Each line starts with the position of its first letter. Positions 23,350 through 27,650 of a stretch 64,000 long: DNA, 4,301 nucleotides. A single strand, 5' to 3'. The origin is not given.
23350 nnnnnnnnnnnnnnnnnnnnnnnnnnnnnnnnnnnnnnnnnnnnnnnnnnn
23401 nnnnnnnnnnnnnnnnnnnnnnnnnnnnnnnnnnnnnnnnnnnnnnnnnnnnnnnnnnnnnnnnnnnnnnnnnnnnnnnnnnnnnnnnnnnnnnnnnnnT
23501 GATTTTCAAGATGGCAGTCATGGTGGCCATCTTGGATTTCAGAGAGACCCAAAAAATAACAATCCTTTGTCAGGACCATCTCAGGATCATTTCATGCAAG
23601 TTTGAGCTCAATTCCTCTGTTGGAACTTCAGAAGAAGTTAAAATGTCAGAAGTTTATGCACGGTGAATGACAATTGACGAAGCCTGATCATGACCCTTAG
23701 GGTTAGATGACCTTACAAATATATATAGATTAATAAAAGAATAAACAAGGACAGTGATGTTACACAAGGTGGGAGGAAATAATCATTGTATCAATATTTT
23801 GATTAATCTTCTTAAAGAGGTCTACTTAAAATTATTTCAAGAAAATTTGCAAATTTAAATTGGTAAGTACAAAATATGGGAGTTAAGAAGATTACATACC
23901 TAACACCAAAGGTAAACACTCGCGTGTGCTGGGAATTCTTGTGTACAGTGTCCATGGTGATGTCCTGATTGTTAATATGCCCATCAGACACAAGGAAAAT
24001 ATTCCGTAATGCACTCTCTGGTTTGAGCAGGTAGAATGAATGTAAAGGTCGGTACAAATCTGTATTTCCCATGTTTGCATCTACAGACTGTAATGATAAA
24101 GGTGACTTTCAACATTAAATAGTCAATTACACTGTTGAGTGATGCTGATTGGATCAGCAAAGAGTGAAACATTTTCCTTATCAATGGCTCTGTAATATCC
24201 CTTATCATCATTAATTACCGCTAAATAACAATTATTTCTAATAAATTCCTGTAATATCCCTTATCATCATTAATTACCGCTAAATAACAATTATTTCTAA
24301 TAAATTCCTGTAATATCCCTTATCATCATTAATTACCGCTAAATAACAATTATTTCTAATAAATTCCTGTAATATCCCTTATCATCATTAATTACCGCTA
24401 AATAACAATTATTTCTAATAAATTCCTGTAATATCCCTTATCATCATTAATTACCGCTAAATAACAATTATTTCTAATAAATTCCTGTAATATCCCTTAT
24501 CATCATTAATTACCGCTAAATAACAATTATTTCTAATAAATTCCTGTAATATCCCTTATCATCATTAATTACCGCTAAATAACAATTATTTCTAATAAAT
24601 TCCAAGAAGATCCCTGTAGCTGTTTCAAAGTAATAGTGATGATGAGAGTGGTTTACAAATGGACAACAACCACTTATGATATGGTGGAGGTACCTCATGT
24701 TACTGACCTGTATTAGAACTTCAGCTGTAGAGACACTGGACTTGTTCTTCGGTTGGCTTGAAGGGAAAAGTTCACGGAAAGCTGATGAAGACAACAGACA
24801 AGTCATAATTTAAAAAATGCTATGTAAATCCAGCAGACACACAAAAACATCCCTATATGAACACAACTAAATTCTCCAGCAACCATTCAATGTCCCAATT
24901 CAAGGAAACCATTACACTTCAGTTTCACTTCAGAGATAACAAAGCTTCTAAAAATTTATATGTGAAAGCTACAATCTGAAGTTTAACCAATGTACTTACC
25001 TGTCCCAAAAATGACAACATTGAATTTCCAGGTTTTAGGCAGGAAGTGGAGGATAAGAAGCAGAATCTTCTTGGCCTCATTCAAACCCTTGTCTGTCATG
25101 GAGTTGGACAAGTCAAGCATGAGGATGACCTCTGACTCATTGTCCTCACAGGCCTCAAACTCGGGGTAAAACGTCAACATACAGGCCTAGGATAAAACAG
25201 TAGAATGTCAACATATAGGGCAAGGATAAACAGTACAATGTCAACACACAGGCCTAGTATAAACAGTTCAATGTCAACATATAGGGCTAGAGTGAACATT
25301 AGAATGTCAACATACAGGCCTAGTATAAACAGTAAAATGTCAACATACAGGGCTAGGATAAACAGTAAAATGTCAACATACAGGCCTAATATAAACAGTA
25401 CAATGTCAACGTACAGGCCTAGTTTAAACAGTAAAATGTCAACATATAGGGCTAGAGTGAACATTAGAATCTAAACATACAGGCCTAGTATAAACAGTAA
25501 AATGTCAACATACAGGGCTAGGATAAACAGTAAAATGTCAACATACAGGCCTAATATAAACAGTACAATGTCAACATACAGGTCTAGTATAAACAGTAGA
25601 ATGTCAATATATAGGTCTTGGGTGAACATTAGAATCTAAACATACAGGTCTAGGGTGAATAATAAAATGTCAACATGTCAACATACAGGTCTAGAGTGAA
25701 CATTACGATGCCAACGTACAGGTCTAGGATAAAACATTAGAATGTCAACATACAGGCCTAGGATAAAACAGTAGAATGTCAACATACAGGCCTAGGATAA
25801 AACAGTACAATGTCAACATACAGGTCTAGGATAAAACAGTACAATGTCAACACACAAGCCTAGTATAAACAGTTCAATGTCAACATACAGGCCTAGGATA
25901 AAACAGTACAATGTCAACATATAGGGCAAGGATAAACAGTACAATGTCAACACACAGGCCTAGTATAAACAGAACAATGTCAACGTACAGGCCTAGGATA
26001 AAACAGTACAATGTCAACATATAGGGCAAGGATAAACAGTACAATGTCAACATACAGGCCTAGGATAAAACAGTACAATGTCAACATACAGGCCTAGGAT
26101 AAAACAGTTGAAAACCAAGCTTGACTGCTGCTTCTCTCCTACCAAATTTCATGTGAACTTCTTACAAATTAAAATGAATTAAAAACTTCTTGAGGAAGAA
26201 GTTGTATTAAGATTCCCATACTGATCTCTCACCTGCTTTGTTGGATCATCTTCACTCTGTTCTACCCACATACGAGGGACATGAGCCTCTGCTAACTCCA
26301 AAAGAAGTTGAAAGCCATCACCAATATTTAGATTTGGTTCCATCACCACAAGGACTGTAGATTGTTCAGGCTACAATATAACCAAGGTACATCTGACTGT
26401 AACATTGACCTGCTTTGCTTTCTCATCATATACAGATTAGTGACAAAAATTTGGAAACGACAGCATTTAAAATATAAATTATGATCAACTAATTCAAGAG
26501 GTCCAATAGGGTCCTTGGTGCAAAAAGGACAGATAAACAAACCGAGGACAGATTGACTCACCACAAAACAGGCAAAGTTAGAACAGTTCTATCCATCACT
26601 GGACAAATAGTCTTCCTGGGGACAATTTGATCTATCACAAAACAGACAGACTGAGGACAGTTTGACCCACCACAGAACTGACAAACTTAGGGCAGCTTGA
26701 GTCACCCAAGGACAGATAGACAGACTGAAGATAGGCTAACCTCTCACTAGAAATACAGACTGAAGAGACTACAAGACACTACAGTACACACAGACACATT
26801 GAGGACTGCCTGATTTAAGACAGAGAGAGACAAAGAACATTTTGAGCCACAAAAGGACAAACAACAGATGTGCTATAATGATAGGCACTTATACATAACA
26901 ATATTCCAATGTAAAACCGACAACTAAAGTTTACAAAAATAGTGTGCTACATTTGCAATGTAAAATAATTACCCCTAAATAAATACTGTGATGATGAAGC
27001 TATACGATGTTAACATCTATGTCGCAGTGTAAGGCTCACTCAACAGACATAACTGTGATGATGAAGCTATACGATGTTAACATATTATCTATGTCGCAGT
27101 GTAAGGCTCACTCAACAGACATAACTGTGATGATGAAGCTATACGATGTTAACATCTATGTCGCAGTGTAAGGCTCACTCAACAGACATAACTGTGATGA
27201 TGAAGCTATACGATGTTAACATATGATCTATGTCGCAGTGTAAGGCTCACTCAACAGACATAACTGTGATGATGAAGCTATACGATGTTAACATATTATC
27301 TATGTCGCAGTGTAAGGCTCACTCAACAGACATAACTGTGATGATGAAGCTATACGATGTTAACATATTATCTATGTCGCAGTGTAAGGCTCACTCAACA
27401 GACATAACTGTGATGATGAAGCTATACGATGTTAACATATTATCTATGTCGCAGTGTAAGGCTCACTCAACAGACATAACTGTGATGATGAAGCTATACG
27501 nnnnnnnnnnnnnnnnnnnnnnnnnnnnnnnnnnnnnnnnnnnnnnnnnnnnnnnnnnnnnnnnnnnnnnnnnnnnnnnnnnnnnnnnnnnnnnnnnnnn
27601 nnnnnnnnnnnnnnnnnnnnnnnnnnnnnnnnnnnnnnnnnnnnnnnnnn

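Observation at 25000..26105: Minisatellite built from the 3-prime splice site of the PARP4 vWA MIDAS exon (about 27 tandem acceptor copies)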

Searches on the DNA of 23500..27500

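Call 30: search_rna_families(source=window, start=23500, end=27500, threshold=gathering)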
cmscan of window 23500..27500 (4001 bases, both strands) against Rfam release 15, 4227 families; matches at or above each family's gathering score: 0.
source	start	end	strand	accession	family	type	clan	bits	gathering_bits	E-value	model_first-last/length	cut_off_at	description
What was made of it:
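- Tried and rejected: Known RNA families across 23500-27500: none (call 30).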
